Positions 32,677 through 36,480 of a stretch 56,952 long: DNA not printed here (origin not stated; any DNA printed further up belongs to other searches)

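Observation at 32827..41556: Four-gene, co-directional cassette (last three genes translationally coupled): PLD-SNF2 helicase, MmeI-like N6A methyltransferase, ABC ATPase, DUF4276. Candidate composite defence system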

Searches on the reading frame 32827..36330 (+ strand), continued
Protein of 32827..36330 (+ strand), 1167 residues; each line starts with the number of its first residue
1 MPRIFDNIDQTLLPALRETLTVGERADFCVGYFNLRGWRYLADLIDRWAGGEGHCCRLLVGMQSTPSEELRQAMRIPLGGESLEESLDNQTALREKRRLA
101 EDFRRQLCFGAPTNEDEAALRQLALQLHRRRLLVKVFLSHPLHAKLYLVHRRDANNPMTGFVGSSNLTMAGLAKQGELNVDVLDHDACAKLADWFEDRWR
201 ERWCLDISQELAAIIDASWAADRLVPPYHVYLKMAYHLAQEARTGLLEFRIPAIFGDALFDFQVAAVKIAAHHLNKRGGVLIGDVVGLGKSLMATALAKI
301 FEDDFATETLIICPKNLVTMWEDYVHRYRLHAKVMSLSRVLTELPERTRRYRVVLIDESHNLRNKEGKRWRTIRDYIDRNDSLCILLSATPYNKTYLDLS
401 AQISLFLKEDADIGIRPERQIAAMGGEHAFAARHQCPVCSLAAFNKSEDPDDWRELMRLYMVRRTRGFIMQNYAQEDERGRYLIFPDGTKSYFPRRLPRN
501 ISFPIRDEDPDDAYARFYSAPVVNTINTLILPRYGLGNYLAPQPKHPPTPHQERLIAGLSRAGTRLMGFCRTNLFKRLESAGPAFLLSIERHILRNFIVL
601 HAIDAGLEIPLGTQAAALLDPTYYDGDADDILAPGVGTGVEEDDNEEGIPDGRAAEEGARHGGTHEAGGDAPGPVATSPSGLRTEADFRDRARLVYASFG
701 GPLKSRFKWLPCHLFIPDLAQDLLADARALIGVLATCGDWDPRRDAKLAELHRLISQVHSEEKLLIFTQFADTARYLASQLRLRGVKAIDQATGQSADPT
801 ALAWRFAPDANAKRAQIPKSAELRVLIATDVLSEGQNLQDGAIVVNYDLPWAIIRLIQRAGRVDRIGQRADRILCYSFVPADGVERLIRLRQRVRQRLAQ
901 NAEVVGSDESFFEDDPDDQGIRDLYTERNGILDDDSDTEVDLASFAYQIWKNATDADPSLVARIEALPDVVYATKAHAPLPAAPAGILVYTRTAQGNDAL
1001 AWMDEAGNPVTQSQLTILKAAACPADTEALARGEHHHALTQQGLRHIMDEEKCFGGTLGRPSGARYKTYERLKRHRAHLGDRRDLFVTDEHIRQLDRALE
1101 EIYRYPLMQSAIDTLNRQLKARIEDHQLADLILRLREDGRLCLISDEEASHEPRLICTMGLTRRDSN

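Call 39: search_protein_families(library=pfam, proteins=[L022:16714-17349:+, L004:16728-17258:+, L071:16907-17530:+, L036:19140-22139:+, L049:12134-15988:+, L016:8231-8827:+, L079:16657-17226:+, L036:18536-19171:+, L040:16923-17336:+, L036:13938-14321:+], max_evalue=0.01)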
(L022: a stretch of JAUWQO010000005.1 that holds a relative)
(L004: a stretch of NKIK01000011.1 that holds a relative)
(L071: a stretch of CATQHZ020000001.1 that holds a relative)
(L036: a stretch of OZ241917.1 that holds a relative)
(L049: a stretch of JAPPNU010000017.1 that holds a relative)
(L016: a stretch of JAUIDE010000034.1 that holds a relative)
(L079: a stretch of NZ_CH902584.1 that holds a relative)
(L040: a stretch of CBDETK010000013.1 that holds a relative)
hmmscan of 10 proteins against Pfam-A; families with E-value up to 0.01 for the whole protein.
L022:16714-17349:+ (211 aa): 1 family
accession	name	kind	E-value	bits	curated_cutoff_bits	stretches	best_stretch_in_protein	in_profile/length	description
PF02481.21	DNA_processg_A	-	1.9e-14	53.8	29.6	1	8-195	12-207/212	DNA recombination-mediator protein A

L004:16728-17258:+ (176 aa): 1 family
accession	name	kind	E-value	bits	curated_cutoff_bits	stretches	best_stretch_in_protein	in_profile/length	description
PF02481.21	DNA_processg_A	-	1.2e-09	38.2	29.6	1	20-150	27-160/212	DNA recombination-mediator protein A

L071:16907-17530:+ (207 aa): 1 family
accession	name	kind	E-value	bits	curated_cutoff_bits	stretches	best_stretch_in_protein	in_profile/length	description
PF02481.21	DNA_processg_A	-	2.9e-11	43.4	29.6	1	8-187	10-189/212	DNA recombination-mediator protein A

L036:19140-22139:+ (999 aa): 0 families

L049:12134-15988:+ (1284 aa): 2 families
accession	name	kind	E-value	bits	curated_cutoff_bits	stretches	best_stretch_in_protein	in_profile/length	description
PF10049.14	DUF2283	-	9.5e-14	51.7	23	1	22-64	5-47/49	Protein of unknown function (DUF2283)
PF18165.6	pP_pnuc_1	-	7.3e-06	26.1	26.3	1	110-141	11-41/133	Predicted pPIWI-associating nuclease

L016:8231-8827:+ (198 aa): 0 families

L079:16657-17226:+ (189 aa): 0 families

L036:18536-19171:+ (211 aa): 0 families

L040:16923-17336:+ (137 aa): 1 family
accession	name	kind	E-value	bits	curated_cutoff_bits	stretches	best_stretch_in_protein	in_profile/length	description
PF01850.27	PIN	-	4.2e-13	50.4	23.6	1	6-127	1-118/120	PIN domain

L036:13938-14321:+ (127 aa): 1 family
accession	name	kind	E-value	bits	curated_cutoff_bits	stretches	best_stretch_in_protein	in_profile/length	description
PF13366.12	PDDEXK_3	-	1.9e-39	135.1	22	1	9-123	2-116/117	PD-(D/E)XK nuclease superfamily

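Call 40: search_protein_families(library=pfam, proteins=[L018:16977-18068:+, L033:16703-17968:+, L028:16753-18018:+, L028:17964-18662:+, L055:16754-17764:+, L042:16836-17846:+, L041:16352-17470:+, L029:16067-17665:+, L026:16753-17604:+, L078:17192-18010:+], max_evalue=0.01)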
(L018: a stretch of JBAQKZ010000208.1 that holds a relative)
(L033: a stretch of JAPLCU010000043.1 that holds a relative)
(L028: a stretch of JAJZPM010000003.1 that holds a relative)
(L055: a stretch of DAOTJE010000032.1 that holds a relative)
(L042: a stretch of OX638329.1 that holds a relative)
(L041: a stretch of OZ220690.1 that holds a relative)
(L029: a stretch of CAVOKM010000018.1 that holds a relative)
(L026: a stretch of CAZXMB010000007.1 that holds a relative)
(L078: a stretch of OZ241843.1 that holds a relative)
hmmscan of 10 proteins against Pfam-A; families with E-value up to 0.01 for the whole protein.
L018:16977-18068:+ (363 aa): 2 families
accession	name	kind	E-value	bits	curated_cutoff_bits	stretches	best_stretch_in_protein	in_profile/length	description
PF06250.17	YhcG_C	-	7.7e-48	162.7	32.5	1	192-337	3-151/157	YhcG PDDEXK nuclease domain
PF17761.7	DUF1016_N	-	7.5e-42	143.1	32.8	1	29-164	2-137/137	DUF1016 N-terminal domain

L033:16703-17968:+ (421 aa): 1 family
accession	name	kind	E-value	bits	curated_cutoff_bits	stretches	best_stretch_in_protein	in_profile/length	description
PF04326.19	SLFN_AlbA_2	-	1.8e-10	41.8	25.3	1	33-160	1-112/118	Schlafen, AlbA_2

L028:16753-18018:+ (421 aa): 4 families
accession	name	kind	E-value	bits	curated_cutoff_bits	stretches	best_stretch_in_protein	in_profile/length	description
PF13304.12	AAA_21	-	2.3e-29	103.9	27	1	25-373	3-304/304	AAA domain, putative AbiEii toxin, Type IV TA system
PF13175.12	AAA_15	-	7.6e-16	59.1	32.1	2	1-47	1-50/374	AAA ATPase domain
PF11398.14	DUF2813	-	1.4e-06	28.4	21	1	332-403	286-356/372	Protein of unknown function (DUF2813)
PF02463.25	SMC_N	-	0.00067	19.6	40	1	2-44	2-47/220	RecF/RecN/SMC N terminal domain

L028:17964-18662:+ (232 aa): 0 families

L055:16754-17764:+ (336 aa): 1 family
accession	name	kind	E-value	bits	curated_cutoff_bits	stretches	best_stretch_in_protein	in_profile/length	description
PF06067.16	DUF932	-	3.2e-10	40.6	23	1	49-275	2-213/227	Domain of unknown function (DUF932)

L042:16836-17846:+ (336 aa): 2 families
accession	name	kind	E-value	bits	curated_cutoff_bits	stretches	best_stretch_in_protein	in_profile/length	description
PF20296.3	MTaX1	-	1.2e-17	64.9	25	1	44-152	5-111/111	Methylase-associated X1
PF13391.12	HNH_2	-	1.3e-10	41.4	21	1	219-265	1-63/66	HNH endonuclease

L041:16352-17470:+ (372 aa): 1 family
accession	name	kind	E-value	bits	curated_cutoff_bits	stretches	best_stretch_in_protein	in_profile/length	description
PF03400.19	DDE_Tnp_IS1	-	1.7e-06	28.9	24.1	1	278-315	82-119/131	IS1 transposase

L029:16067-17665:+ (532 aa): 1 family
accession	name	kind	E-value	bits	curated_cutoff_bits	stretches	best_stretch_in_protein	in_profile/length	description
PF03050.20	DDE_Tnp_IS66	-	2.2e-16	60.6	23.1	2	360-484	148-281/284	Transposase IS66 family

L026:16753-17604:+ (283 aa): 1 family
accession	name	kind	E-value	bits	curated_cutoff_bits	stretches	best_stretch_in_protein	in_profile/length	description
PF12686.12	DUF3800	-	9.2e-15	56.1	21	1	53-234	1-148/149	Protein of unknown function (DUF3800)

L078:17192-18010:+ (272 aa): 0 families

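Call 51: search_protein_families(library=padloc, proteins=[L022:16714-17349:+, L007:9169-10302:+, L015:18581-19660:+, L004:13402-16731:+, L004:10001-13405:+, L036:19140-22139:+], max_evalue=0.001)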
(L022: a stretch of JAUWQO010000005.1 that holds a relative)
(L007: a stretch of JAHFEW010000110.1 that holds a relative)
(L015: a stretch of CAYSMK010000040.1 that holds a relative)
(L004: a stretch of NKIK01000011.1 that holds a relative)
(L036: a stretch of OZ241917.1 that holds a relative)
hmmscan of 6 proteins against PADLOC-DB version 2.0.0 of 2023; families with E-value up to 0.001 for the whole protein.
L022:16714-17349:+ (211 aa): 2 families
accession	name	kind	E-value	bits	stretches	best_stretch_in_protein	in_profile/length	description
PDLC03927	PsyrA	-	2.9e-22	77.4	1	7-201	98-296/398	-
PDLC03961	ShosA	-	6.5e-06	23.6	0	141-196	217-273/303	-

L007:9169-10302:+ (377 aa): 1 family
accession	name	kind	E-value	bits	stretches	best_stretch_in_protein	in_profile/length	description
PDLC02990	DarG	-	2.5e-88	294.7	1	5-355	3-327/329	-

L015:18581-19660:+ (359 aa): 0 families

L004:13402-16731:+ (1109 aa): 37 families (the best 25 are shown)
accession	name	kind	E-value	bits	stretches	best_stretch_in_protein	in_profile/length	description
PDLC03628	REase_MTase_IIG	-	1.6e-266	885.4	1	3-1108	3-1100/1100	Type IIG restriction enzyme-methyltransferase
PDLC03601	REase_MTase_IIG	-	2.7e-29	99.7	2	531-783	461-692/1110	Type IIG restriction enzyme-methyltransferase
PDLC03612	REase_MTase_IIG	-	7.5e-29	98.5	3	529-657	508-654/1247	Type IIG restriction enzyme-methyltransferase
PDLC03596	REase_MTase_IIG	-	3.4e-24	82.9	2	588-659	574-645/1148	Type IIG restriction enzyme-methyltransferase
PDLC02643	DrmMI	-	3.1e-20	69.7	2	532-681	603-742/1347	DrmMI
PDLC03604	REase_MTase_IIG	-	4.6e-20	69.3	2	507-664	366-504/1011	Type IIG restriction enzyme-methyltransferase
PDLC03629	REase_MTase_IIG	-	1.6e-17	60.7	2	529-675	434-552/1182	Type IIG restriction enzyme-methyltransferase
PDLC03609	REase_MTase_IIG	-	1.3e-15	54.3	2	746-784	539-577/1066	Type IIG restriction enzyme-methyltransferase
PDLC02527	PglX|PglXI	-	3.8e-12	42.8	1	526-626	299-390/1332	PglX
PDLC02646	DrmMI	-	1.9e-11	40.9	2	731-781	251-299/792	DrmMI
PDLC02638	DrmMI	-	3.5e-11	40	1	744-783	850-890/935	DrmMI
PDLC02644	DrmMI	-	3.6e-11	39.7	2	744-778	359-395/988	DrmMI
PDLC03335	MTase_II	-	3.7e-11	40.4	1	761-857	192-293/607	Type II methyltransferase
PDLC02523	PglX|PglXI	-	2e-10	37.1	1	756-817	553-615/1428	PglX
PDLC02529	PglX|PglXI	-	3.1e-09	33.1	0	602-677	269-342/1189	PglX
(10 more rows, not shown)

L004:10001-13405:+ (1134 aa): 35 families (the best 25 are shown)
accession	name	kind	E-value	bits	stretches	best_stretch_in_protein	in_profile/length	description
PDLC01075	C3a139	-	4.8e-47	158.9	1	111-871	85-767/948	HKD+Snf2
PDLC02623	DrmD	-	4.4e-34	115.4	1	708-876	509-667/1040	DrmD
PDLC02500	BrxHI|BrxHII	-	3.5e-28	96.6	1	684-891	433-633/933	BrxHI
PDLC02621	DrmD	-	1e-27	94.8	1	684-848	473-641/1040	DrmD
PDLC02193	PLD_Helicase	-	3.4e-21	73.1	2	694-879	654-844/905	-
PDLC02619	DrmD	-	5.9e-21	72.3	1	722-838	410-541/872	DrmD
PDLC00659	HmaA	-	2e-19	67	1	716-834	503-614/1176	SNF2 helicase / DEAD-box helicase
PDLC02843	DpdE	-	7e-18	61.9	2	707-835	548-673/1091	DpdE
PDLC02840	DpdE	-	1.7e-17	61.1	2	687-845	520-668/1091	DpdE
PDLC02633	DrmD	-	5.3e-17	59.1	1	724-845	525-643/839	DrmD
PDLC02504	BrxHI|BrxHII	-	9e-16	55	1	706-870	464-625/971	BrxHII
PDLC02625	DrmD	-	1.9e-13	47.9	1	703-878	239-419/792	DrmD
PDLC02572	DrmA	-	2.6e-13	46.8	1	705-845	493-636/1043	DrmA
PDLC02620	DrmD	-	4.1e-12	42.9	1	725-890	484-635/1060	DrmD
PDLC02632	DrmD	-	9.1e-12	42.2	1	687-848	477-642/662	DrmD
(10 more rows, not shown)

L036:19140-22139:+ (999 aa): 1 family
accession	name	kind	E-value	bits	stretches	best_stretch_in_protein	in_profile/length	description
PDLC04166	Dsr1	-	1.1e-16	57.9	2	462-772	731-1018/1227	-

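Call 85: search_dna_similar(query=window:32827-36330:+, collection=plasmids, mode=protein, max_rows=15)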
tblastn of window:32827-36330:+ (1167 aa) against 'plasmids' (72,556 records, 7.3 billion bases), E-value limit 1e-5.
Records with a match: 550; places in all: 588; records where one place covers at least 80% of the query: 22.
Best place of each record, by identity: 60-80% 3; <60% 547.
By first word of the organism name: Rhodococcus 30; Escherichia 29; Thermus 28; Nostoc 24; Bacillus 23; Acinetobacter 22; Deinococcus 19; Enterococcus 19; Listeria 17; Salmonella 15; and 153 more.
By predicted mobility (MOB-suite, as given by PLSDB): non-mobilizable 329; mobilizable 115; conjugative 106.
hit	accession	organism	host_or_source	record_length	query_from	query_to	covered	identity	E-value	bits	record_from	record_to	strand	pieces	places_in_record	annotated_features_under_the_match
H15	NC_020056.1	Anabaena cylindrica PCC 7122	water, most likely pond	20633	1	1161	99%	56.3%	0e+0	1219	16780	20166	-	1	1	helicase-related protein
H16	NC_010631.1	Nostoc punctiforme PCC 73102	-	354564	1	1161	99%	55.6%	0e+0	1204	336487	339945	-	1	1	helicase-related protein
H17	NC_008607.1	Pelobacter propionicus DSM 2379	-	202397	1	1162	100%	51.2%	0e+0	1098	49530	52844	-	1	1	helicase-related protein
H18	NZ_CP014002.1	Picosynechococcus sp. PCC 73109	cell culture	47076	1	1161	99%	50.3%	0e+0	1033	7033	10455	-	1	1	helicase-related protein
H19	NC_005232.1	Synechocystis sp. PCC 6803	-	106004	1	1164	100%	49.8%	0e+0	1040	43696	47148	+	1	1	helicase-related protein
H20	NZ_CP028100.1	Synechocystis sp. IPPAS B-1465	axenic culture,Synechocystis sp. GT-L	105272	1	1164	100%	49.8%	0e+0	1040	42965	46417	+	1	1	helicase-related protein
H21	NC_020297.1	Synechocystis sp. PCC 6803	-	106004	1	1164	100%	49.8%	0e+0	1040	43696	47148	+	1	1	helicase-related protein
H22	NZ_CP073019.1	Synechocystis sp. PCC 6803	cell culture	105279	1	1164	100%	49.8%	0e+0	1040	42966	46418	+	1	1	helicase-related protein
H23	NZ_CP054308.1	Synechocystis sp. PCC 7338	cell culture,Tidal pool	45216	1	1164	100%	49.7%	0e+0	1045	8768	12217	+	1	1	helicase-related protein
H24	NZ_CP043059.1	Dolichospermum sp. UHCC 0315A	DNA sample,Gulf of Finland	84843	1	1167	100%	47.4%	0e+0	1000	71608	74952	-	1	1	helicase-related protein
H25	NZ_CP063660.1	Synechocystis sp. PCC 7339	cell culture,Tidal pool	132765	1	906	78%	51.7%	0e+0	853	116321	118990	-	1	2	helicase-related protein | SDR family oxidoreductase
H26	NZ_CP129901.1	Rhodococcus ruber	soil,bacterial genome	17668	1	1161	99%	39.4%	0e+0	678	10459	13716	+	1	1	helicase-related protein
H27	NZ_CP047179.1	Rathayibacter sp. VKM Ac-2759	Tanacetum vulgare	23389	1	1161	99%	39.4%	0e+0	656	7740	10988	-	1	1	helicase-related protein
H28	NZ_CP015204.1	Rhodococcus sp. 008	Skate,bacterial culture,renal tissue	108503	1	1162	100%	39.2%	0e+0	677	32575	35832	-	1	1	helicase-related protein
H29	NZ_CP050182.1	Rhodococcus pyridinivorans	bacterial pure culture,Soil sample from ...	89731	1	1161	91%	42.4%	6e-124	672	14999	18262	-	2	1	helicase-related protein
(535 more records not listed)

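Call 87: get_annotated_region(hit=H19, flank=8000)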
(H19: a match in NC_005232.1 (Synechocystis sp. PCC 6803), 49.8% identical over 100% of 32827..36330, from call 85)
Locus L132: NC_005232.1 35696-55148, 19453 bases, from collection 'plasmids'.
description: Synechocystis sp. PCC 6803 plasmid pSYSX, complete sequence
organism: Synechocystis sp. PCC 6803 (NCBI taxid 1148)
taxonomy: Bacteria; Cyanobacteriota; Cyanophyceae; Synechococcales; Merismopediaceae; Synechocystis; Synechocystis sp. PCC 6803
host: -; source: -; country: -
typing (MOB-suite, as given by PLSDB): non-mobilizable
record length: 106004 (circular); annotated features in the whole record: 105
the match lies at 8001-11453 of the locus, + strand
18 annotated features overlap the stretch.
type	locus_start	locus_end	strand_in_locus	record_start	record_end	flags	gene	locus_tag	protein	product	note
CDS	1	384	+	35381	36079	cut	rppA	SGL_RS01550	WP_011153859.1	two-component system response regulator RppA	GO:0006355 - regulation of DNA-templated transcription [Evidence IEA]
CDS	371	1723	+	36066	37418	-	rppB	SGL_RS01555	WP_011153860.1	two-component system sensor histidine kinase RppB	-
CDS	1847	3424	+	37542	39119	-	-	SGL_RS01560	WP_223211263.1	efflux RND transporter periplasmic adaptor subunit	GO:0006810 - transport [Evidence IEA]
CDS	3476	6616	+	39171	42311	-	-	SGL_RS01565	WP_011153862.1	CusA/CzcA family heavy metal efflux RND transporter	-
CDS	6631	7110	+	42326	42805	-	-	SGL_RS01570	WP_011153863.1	hypothetical protein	-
CDS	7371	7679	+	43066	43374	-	-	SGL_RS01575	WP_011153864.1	hypothetical protein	-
CDS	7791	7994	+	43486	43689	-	-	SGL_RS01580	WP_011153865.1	hypothetical protein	-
CDS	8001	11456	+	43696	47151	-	-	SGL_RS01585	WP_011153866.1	helicase-related protein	-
CDS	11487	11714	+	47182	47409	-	-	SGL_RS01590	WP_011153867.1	hypothetical protein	-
CDS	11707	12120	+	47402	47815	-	-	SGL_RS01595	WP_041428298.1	type II toxin-antitoxin system VapC family toxin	-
CDS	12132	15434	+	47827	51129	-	-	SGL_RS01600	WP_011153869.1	DNA methyltransferase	-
CDS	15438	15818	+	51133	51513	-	-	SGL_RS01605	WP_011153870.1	DUF2513 domain-containing protein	-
CDS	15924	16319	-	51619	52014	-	-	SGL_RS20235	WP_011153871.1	DUF6527 family protein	-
CDS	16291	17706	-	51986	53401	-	-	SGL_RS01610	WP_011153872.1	ThiF family adenylyltransferase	-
CDS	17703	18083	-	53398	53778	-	-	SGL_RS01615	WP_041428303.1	E2/UBC family protein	-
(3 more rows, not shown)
